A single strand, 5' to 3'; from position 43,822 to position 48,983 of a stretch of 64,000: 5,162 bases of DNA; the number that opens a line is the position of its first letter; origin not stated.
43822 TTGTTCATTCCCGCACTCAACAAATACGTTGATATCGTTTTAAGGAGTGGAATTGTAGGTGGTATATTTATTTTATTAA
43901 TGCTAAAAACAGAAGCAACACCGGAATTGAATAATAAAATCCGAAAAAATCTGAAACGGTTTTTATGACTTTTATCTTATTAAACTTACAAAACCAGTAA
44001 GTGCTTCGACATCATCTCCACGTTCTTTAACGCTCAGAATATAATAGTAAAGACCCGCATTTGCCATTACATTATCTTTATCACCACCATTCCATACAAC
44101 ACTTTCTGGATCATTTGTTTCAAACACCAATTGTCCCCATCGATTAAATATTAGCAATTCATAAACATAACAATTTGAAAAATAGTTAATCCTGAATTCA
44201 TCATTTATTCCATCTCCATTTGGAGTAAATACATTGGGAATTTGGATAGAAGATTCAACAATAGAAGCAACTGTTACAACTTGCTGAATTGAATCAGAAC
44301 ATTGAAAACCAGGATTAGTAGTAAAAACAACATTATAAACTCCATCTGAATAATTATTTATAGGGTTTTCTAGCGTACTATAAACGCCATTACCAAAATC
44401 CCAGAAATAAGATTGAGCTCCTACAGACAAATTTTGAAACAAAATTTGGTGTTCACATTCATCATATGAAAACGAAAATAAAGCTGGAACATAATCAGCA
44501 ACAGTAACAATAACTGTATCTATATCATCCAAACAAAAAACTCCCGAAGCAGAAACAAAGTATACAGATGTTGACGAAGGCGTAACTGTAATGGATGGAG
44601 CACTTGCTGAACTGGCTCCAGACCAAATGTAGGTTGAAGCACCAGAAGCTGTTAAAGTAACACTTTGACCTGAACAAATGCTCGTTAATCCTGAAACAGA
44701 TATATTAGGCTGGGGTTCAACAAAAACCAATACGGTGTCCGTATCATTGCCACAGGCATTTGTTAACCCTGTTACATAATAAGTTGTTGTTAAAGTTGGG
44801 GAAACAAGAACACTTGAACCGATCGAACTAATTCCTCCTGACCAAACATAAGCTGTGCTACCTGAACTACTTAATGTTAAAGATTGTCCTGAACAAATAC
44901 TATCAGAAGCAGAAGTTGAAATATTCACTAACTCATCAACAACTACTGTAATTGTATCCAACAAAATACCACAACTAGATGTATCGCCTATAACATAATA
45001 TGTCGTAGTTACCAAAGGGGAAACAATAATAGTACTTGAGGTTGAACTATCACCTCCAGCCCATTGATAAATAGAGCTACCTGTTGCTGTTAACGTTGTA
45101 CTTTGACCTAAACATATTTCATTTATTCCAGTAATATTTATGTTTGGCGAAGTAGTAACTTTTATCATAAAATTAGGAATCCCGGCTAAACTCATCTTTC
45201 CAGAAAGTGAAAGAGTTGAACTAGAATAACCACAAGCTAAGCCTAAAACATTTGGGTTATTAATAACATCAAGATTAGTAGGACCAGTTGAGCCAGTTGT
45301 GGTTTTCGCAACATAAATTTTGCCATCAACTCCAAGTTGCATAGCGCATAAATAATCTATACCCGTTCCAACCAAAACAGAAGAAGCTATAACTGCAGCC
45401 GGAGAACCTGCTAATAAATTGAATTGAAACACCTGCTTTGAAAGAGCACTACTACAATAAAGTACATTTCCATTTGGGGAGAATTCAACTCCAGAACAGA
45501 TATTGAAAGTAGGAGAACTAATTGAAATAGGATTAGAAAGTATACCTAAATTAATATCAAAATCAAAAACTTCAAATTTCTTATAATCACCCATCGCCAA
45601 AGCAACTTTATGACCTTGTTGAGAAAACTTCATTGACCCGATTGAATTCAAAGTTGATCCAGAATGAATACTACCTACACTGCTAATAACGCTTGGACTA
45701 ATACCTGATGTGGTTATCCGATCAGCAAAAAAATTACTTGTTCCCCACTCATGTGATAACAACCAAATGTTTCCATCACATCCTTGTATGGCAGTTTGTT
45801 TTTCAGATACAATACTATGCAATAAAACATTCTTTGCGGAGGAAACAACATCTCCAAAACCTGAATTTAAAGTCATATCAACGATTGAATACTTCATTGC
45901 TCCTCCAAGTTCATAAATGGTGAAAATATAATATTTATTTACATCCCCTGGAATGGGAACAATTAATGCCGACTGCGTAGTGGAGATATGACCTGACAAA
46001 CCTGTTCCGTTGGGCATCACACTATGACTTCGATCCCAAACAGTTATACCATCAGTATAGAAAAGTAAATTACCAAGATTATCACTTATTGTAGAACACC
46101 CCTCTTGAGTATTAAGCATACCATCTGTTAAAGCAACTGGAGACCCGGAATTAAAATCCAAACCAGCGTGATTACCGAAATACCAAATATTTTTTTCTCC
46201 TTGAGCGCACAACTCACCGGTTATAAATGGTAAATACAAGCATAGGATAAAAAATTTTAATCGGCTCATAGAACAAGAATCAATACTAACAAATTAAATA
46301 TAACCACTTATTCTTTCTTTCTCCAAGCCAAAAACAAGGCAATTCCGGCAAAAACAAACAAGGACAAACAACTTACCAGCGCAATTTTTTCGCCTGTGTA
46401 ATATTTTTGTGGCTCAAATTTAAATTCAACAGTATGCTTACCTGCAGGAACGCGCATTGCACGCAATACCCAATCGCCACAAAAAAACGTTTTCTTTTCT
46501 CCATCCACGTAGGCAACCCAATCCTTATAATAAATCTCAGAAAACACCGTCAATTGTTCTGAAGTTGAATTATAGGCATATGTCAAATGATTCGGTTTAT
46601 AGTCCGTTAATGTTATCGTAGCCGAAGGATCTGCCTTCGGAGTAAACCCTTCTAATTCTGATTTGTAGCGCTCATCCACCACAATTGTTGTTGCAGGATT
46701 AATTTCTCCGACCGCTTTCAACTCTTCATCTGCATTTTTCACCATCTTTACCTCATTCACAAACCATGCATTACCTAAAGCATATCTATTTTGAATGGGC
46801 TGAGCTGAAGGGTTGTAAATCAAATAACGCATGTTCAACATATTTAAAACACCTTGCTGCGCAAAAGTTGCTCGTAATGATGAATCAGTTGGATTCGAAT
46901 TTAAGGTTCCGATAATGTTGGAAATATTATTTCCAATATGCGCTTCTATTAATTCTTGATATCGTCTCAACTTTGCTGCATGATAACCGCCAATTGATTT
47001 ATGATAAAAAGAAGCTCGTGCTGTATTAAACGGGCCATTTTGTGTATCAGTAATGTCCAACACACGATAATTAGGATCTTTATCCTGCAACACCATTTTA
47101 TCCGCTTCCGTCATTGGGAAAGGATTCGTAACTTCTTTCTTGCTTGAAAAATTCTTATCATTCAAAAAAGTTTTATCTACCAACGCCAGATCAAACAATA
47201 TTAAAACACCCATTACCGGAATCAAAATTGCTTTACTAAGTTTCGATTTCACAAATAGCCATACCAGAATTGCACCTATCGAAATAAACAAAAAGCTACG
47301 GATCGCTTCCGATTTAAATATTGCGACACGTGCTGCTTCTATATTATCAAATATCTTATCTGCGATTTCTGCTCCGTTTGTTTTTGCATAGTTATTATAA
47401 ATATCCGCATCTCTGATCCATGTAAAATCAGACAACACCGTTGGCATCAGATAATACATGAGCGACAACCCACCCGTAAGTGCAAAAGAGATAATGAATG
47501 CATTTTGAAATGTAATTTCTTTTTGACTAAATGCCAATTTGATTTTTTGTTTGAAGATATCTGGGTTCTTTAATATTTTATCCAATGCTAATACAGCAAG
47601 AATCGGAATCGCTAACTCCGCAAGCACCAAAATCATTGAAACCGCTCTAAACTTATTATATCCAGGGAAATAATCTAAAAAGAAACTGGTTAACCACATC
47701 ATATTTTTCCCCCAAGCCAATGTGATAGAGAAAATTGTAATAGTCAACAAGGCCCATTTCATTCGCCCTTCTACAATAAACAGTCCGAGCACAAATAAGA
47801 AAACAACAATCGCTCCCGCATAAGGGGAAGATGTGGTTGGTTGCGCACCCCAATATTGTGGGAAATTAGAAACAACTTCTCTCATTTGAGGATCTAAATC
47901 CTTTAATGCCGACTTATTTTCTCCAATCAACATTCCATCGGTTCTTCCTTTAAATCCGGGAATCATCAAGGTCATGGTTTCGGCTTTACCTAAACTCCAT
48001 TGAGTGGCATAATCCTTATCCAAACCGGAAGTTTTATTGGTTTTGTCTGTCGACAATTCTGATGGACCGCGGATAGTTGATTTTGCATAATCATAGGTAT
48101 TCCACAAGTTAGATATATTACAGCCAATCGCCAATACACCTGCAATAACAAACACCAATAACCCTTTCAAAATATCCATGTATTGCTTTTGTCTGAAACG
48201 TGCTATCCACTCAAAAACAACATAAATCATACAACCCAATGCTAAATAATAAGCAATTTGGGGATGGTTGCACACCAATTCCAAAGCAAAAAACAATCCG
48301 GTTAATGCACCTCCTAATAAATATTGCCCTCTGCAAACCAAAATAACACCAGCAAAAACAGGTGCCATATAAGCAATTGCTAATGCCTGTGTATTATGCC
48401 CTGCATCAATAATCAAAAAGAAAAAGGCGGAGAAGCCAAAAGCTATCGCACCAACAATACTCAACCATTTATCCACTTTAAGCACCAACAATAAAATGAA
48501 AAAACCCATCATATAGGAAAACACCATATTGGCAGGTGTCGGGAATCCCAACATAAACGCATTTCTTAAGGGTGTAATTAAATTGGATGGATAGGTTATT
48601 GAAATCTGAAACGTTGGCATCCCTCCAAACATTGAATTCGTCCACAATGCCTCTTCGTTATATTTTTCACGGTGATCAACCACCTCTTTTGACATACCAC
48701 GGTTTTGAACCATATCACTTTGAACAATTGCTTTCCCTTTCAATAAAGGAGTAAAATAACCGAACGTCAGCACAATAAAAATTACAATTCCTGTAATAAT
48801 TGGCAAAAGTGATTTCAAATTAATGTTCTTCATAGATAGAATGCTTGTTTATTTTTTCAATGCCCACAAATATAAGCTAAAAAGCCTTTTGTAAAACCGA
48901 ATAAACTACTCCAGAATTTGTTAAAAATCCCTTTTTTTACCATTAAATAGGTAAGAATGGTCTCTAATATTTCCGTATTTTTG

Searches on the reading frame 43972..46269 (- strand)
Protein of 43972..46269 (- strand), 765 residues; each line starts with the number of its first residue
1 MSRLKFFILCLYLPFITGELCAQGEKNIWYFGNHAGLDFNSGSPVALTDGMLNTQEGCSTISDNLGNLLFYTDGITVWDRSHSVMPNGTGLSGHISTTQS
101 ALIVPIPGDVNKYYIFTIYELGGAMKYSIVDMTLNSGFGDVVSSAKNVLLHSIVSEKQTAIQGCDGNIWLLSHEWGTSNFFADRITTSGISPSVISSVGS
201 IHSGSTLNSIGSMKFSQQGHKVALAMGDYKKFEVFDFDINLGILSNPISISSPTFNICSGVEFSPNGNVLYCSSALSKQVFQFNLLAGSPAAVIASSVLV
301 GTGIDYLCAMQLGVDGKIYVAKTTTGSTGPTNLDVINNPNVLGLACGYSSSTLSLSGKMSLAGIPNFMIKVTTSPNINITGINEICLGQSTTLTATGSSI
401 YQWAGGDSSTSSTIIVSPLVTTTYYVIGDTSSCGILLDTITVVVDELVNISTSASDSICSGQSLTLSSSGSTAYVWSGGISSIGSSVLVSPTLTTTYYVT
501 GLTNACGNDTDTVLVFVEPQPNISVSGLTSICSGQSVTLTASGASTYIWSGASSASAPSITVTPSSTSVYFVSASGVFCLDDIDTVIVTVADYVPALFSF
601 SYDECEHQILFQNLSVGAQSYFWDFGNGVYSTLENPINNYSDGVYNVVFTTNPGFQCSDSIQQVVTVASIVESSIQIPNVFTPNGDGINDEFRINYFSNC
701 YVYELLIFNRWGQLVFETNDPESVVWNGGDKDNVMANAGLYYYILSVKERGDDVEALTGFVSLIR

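Call 4: search_protein_families(library=pfam, proteins=[window:43972-46269:-], max_evalue=0.01)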
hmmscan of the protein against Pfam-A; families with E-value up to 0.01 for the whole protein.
window:43972-46269:- (765 aa): 3 families
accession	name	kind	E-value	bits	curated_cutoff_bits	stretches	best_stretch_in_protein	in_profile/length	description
PF13585.12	CHU_C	-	1.4e-20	73.7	27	1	675-761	1-84/86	CHU_C Type IX secretion signal domain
PF19081.6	Ig_7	-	2.2e-08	34.7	27.3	0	453-519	7-84/84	Ig-like domain CHU_C associated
PF18911.6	PKD_4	-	7.1e-06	26.4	27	1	617-666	33-82/85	PKD domain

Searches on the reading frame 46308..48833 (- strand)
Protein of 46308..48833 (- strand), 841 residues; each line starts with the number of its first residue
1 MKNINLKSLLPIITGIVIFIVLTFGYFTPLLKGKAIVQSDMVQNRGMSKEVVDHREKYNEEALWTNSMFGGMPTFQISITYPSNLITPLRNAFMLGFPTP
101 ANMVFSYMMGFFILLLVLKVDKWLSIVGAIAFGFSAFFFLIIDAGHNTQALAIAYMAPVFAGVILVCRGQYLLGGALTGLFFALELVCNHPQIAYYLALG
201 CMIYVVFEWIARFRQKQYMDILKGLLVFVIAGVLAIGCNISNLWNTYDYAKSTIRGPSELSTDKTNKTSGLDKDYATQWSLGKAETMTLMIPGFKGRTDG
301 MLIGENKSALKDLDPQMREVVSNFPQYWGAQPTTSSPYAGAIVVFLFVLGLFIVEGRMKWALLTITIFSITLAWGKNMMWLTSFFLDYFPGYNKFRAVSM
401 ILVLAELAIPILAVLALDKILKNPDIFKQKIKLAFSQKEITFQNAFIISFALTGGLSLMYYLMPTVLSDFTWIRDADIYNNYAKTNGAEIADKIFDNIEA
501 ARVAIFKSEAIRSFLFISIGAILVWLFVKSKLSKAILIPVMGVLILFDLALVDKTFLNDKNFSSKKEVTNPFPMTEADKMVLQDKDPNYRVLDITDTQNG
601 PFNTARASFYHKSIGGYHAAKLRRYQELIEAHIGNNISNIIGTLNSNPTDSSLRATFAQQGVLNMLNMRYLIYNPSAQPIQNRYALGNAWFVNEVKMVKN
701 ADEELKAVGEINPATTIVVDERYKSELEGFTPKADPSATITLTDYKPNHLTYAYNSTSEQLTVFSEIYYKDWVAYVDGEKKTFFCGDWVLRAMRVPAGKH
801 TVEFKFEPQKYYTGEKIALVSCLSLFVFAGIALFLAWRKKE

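Call 53: search_protein_families(library=pfam, proteins=[window:46308-48833:-], max_evalue=0.1)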
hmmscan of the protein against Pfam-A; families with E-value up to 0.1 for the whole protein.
window:46308-48833:- (841 aa): 1 family
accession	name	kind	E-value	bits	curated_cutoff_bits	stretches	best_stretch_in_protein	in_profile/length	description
PF09586.16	YfhO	-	1.7e-07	30.5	28.5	1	739-814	755-831/835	Bacterial membrane protein YfhO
